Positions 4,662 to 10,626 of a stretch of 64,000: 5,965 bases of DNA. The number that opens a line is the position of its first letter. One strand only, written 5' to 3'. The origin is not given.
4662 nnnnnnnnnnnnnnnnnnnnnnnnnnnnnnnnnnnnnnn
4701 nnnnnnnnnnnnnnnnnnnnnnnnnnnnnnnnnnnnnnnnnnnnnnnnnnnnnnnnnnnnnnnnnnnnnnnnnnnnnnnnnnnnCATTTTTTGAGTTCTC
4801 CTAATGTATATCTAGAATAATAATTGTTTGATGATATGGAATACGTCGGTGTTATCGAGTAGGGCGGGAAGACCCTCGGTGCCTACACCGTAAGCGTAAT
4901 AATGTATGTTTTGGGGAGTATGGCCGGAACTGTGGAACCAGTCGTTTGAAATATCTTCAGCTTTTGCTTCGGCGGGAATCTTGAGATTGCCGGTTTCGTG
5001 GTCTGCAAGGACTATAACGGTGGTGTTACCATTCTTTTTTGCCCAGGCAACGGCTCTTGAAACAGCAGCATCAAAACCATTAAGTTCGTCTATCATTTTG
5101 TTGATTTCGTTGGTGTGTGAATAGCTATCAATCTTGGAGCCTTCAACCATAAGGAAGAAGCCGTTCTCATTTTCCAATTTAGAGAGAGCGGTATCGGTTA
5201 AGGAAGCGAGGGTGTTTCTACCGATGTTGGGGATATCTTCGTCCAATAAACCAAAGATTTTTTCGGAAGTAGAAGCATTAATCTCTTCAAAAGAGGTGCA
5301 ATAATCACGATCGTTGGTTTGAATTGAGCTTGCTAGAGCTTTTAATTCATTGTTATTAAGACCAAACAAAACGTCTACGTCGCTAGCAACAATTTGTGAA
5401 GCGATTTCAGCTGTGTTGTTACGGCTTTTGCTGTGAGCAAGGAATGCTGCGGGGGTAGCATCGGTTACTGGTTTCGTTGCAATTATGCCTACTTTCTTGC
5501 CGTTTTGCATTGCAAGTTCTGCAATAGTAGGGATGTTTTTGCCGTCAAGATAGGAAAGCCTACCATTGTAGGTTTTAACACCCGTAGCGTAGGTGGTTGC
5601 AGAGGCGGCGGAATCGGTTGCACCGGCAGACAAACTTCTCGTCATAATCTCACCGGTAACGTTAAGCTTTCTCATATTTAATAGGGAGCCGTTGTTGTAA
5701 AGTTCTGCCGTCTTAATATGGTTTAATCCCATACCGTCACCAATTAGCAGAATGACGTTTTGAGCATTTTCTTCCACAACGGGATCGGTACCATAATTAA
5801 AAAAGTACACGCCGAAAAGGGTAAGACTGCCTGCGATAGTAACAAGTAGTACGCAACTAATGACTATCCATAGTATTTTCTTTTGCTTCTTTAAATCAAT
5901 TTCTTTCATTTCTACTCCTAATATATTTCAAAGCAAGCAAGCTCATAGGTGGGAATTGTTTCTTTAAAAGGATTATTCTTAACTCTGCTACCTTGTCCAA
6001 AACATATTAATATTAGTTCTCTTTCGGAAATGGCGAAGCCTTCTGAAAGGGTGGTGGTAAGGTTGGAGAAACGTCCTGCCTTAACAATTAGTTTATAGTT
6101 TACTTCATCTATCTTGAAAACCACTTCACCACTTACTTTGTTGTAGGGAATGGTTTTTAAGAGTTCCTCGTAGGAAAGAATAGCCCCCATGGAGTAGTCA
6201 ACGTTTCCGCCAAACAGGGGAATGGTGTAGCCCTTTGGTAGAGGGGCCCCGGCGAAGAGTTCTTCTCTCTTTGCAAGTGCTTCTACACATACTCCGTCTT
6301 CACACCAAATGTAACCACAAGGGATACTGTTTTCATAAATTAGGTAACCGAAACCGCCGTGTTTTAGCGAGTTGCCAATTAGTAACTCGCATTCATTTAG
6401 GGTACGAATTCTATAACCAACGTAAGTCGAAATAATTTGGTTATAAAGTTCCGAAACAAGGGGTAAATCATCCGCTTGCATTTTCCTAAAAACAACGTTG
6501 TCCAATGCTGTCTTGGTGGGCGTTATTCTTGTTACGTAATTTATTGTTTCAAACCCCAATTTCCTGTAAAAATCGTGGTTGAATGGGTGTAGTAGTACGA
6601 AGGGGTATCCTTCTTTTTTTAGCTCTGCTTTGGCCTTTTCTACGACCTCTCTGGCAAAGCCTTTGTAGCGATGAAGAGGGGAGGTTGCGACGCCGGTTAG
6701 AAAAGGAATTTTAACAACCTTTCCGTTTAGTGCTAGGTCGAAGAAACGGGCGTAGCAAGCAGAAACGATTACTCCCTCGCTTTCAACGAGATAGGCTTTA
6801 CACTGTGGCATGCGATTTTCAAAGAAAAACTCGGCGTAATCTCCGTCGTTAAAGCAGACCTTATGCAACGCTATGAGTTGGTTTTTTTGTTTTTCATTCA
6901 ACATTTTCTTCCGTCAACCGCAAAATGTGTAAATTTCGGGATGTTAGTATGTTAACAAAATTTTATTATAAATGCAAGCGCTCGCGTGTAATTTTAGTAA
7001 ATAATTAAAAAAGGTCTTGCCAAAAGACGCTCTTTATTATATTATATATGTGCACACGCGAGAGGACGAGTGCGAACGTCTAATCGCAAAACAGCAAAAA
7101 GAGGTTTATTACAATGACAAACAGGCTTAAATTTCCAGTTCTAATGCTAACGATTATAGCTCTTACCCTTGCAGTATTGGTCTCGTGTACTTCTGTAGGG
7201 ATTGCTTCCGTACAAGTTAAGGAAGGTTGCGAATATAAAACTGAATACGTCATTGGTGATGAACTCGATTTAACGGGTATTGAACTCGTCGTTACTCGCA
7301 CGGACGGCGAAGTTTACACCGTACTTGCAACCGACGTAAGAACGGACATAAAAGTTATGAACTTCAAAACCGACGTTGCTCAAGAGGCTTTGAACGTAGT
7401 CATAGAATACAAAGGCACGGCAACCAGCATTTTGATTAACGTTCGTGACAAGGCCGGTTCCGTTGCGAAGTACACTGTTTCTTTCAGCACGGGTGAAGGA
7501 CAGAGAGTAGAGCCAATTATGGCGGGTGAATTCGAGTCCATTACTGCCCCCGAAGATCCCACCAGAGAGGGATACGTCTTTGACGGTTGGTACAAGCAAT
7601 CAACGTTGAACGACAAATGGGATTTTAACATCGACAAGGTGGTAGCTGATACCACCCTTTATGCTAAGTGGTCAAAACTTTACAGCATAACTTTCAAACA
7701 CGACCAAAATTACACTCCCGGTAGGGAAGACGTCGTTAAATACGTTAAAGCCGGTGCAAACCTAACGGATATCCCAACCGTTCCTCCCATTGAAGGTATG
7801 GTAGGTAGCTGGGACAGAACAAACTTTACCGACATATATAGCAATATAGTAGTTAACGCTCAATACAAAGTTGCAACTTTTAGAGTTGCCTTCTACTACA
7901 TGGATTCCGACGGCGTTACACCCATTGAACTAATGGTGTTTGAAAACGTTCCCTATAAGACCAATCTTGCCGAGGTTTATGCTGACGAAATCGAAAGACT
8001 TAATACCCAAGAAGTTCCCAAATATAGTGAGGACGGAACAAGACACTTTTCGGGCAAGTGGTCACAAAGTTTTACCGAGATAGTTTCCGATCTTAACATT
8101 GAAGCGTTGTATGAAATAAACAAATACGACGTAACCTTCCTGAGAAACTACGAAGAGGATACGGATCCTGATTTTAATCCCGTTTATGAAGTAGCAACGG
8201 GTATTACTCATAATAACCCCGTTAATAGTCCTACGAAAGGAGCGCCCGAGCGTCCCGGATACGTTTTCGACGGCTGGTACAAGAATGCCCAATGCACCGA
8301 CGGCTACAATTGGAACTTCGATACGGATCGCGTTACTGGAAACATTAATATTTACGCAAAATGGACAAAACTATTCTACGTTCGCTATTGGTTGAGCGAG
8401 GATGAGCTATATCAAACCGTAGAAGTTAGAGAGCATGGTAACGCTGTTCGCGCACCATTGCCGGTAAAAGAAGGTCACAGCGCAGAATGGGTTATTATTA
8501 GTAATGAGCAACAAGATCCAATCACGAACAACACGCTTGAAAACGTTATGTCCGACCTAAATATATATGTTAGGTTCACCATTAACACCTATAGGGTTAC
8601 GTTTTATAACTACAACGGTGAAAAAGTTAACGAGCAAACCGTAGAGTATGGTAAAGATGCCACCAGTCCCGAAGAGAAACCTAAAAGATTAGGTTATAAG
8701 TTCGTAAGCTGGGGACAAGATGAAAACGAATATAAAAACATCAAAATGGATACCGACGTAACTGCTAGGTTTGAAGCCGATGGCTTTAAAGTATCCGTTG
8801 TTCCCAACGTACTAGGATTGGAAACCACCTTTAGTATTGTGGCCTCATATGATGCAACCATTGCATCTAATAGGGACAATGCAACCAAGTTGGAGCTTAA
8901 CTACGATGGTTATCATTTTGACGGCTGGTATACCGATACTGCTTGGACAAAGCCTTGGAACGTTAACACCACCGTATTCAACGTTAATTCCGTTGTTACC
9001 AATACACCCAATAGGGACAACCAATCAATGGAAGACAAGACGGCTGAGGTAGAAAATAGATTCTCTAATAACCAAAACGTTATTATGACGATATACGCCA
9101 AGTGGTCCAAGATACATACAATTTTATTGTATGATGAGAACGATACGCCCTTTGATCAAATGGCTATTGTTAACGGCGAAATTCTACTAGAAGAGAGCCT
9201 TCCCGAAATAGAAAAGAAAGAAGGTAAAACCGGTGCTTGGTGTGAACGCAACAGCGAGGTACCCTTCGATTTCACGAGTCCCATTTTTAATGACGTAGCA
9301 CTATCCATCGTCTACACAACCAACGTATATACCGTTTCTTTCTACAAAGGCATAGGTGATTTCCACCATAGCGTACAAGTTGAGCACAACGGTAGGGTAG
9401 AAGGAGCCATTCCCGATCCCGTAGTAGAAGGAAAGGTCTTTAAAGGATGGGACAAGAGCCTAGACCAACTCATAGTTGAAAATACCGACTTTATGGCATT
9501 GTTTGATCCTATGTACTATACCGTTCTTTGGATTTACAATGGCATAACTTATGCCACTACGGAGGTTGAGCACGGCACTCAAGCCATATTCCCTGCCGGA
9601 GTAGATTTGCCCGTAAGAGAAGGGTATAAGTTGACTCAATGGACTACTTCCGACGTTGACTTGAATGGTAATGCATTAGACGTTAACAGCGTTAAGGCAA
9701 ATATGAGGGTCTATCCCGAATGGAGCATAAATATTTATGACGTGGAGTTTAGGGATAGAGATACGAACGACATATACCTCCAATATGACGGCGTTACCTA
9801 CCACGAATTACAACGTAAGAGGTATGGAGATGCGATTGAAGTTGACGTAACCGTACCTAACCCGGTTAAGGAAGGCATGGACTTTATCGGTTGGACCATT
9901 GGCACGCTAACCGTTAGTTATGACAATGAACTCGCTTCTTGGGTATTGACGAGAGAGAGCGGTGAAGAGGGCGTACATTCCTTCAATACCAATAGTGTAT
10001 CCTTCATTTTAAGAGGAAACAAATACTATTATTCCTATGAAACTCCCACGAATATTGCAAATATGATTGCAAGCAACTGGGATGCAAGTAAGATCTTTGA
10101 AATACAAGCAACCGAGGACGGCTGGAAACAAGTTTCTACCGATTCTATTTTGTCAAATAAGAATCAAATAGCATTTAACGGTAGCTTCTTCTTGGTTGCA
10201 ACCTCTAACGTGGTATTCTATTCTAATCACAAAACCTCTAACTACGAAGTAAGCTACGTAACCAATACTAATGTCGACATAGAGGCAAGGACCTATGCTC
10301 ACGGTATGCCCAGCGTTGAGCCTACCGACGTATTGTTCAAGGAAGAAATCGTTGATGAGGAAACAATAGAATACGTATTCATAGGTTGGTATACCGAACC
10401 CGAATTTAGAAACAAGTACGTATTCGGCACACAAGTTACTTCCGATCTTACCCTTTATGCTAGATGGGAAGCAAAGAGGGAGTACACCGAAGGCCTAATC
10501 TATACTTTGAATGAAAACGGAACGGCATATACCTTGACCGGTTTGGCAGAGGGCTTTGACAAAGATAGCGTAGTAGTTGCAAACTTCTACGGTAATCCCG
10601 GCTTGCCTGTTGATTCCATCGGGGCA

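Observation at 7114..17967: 3,617-aa lipid-anchored giant protein combining Listeria-Bacteroides repeats with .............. periodic BspA-type LRRs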

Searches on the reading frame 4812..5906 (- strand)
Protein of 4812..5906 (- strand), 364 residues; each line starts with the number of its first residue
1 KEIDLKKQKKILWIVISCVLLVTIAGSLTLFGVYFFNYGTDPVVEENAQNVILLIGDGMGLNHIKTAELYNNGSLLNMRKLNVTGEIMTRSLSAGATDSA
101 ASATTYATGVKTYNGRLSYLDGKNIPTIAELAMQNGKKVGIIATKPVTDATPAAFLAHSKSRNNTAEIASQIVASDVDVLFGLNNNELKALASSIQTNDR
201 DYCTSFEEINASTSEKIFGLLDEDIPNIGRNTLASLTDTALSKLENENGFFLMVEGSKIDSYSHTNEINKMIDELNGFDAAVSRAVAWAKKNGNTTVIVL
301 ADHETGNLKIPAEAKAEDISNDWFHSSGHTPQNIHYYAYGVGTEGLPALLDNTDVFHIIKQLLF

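Call 6: search_protein_families(library=pfam, proteins=[window:4812-5906:-])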
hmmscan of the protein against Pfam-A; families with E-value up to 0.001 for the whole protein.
window:4812-5906:- (364 aa): 3 families
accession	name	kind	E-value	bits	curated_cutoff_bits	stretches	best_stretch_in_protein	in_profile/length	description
PF00245.25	Alk_phosphatase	-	2.3e-54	185.4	24.4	1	48-305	1-313/423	Alkaline phosphatase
PF01676.23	Metalloenzyme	-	7.3e-08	32.7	24.3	1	234-306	132-203/252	Metalloenzyme superfamily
PF01663.27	Phosphodiest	-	0.00063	19.9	23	0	236-328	144-240/342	Type I phosphodiesterase / nucleotide pyrophosphatase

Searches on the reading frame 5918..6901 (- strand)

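Call 6: search_protein_families(library=pfam, proteins=[window:5918-6901:-])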
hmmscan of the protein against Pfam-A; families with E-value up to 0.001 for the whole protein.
window:5918-6901:- (327 aa): 4 families
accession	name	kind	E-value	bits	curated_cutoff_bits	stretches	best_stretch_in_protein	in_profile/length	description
PF13527.13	Acetyltransf_9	-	2.5e-22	79.6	25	1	2-119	6-126/127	Acetyltransferase (GNAT) domain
PF00583.31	Acetyltransf_1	-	2.5e-08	34.6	20.7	1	15-117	14-116/116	Acetyltransferase (GNAT) family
PF13508.13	Acetyltransf_7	-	5.1e-07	30.4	27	1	35-118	4-83/84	Acetyltransferase (GNAT) domain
PF08445.16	FR47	-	0.00066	20.1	22.1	0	67-121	23-81/86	FR47-like protein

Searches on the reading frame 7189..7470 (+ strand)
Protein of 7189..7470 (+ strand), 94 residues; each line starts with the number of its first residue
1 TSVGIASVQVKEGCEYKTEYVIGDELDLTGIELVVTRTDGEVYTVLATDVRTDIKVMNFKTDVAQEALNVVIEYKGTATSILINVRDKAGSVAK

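Call 37: search_protein_families(library=pfam, proteins=[window:7189-7470:+], max_evalue=1)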
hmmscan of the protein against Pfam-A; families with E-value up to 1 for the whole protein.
window:7189-7470:+ (94 aa): 1 family
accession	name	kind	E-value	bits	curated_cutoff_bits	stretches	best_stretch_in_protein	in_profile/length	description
PF07523.18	Big_3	-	7.9e-05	23.3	21.2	1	17-85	5-68/68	Bacterial Ig-like domain (group 3)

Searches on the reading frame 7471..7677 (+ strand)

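Call 37: search_protein_families(library=pfam, proteins=[window:7471-7677:+], max_evalue=1)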
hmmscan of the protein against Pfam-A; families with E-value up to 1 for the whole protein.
window:7471-7677:+ (69 aa): 3 families
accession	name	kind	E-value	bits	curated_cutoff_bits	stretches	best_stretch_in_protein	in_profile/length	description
PF09479.16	Flg_new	-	2.2e-20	73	27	1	1-66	1-65/65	Listeria-Bacteroides repeat domain (List_Bact_rpt)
PF01125.22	BUD31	-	0.0072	16.5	23.8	1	32-69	57-95/146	Pre-mRNA-splicing factor BUD31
PF18998.6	Flg_new_2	-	0.08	13.4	23.6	1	23-68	26-70/73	Divergent InlB B-repeat domain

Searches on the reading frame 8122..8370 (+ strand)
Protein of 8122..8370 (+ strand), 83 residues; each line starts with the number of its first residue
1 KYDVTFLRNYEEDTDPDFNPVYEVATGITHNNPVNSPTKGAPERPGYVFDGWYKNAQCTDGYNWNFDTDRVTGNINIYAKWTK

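Call 37: search_protein_families(library=pfam, proteins=[window:8122-8370:+], max_evalue=1)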
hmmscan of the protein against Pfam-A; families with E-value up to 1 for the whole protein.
window:8122-8370:+ (83 aa): 1 family
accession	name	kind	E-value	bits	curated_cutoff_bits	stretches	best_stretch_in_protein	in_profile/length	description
PF09479.16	Flg_new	-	1.1e-12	48.3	27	1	2-80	1-65/65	Listeria-Bacteroides repeat domain (List_Bact_rpt)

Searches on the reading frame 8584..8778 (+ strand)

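Call 37: search_protein_families(library=pfam, proteins=[window:8584-8778:+], max_evalue=1)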
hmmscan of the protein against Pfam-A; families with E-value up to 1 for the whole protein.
window:8584-8778:+ (65 aa): 3 families
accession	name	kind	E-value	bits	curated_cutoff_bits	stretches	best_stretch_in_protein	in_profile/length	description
PF09479.16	Flg_new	-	7.7e-11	42.4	27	1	3-60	1-55/65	Listeria-Bacteroides repeat domain (List_Bact_rpt)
PF18998.6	Flg_new_2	-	0.034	14.6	23.6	1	37-65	34-71/73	Divergent InlB B-repeat domain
PF14120.11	YhzD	-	0.16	12.5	27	1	1-31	2-32/61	YhzD-like protein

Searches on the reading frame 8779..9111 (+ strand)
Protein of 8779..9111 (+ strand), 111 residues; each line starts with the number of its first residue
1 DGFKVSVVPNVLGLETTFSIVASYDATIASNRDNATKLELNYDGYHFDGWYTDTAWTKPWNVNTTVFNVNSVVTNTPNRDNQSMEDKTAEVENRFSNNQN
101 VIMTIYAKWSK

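Call 37: search_protein_families(library=pfam, proteins=[window:8779-9111:+], max_evalue=1)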
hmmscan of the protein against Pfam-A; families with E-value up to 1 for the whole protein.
window:8779-9111:+ (111 aa): 1 family
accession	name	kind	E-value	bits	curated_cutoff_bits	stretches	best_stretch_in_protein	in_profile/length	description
PF09479.16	Flg_new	-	5e-05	23.8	27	1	32-67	19-55/65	Listeria-Bacteroides repeat domain (List_Bact_rpt)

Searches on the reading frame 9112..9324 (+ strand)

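Call 37: search_protein_families(library=pfam, proteins=[window:9112-9324:+], max_evalue=1)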
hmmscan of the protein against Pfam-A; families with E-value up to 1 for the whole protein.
window:9112-9324:+ (71 aa): 1 family
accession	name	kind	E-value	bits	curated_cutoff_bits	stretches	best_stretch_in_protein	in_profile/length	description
PF22809.1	DUF7014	-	0.19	12.1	27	1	21-63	83-124/137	Domain of unknown function (DUF7014)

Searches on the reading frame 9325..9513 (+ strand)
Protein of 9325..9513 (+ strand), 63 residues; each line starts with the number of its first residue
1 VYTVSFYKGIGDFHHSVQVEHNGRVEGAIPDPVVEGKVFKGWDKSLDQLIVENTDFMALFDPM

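Call 37: search_protein_families(library=pfam, proteins=[window:9325-9513:+], max_evalue=1)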
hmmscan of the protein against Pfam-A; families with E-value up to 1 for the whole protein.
window:9325-9513:+ (63 aa): 1 family
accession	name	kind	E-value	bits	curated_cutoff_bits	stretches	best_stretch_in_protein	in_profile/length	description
PF09479.16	Flg_new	-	0.00048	20.6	27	1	2-55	1-53/65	Listeria-Bacteroides repeat domain (List_Bact_rpt)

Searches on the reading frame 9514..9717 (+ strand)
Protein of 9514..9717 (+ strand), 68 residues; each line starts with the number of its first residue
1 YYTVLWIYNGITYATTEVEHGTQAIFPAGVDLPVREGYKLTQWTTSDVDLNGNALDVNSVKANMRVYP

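Call 38: search_protein_families(library=pfam, proteins=[window:9514-9717:+], max_evalue=1)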
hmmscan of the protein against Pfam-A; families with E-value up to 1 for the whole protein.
window:9514-9717:+ (68 aa): 2 families
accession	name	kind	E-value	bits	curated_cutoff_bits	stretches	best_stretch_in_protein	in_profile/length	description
PF09479.16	Flg_new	-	8.4e-06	26.2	27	1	2-67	1-63/65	Listeria-Bacteroides repeat domain (List_Bact_rpt)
PF18998.6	Flg_new_2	-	0.03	14.7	23.6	1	10-54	11-48/73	Divergent InlB B-repeat domain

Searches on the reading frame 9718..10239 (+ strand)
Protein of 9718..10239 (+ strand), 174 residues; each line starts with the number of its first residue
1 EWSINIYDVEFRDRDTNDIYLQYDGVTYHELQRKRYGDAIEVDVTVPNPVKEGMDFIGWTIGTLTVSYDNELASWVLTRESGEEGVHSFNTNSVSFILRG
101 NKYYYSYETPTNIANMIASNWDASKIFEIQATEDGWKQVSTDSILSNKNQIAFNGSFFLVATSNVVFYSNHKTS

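Call 38: search_protein_families(library=pfam, proteins=[window:9718-10239:+], max_evalue=1)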
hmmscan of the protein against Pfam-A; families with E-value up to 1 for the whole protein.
window:9718-10239:+ (174 aa): 1 family
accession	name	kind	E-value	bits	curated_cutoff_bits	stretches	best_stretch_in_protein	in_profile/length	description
PF09479.16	Flg_new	-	0.022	15.3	27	1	32-69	14-49/65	Listeria-Bacteroides repeat domain (List_Bact_rpt)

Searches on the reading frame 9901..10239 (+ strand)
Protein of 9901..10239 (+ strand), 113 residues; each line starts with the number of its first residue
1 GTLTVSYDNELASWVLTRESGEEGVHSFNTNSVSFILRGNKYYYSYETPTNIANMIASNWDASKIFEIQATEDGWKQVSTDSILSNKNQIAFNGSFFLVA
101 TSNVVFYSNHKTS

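Call 38: search_protein_families(library=pfam, proteins=[window:9901-10239:+], max_evalue=1)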
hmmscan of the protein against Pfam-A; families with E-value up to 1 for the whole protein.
window:9901-10239:+ (113 aa): 0 families

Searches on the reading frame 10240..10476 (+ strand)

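Call 38: search_protein_families(library=pfam, proteins=[window:10240-10476:+], max_evalue=1)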
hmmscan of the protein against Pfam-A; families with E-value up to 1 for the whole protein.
window:10240-10476:+ (79 aa): 1 family
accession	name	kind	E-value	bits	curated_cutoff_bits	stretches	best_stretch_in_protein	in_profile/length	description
PF09479.16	Flg_new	-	5.8e-11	42.8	27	1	2-74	1-64/65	Listeria-Bacteroides repeat domain (List_Bact_rpt)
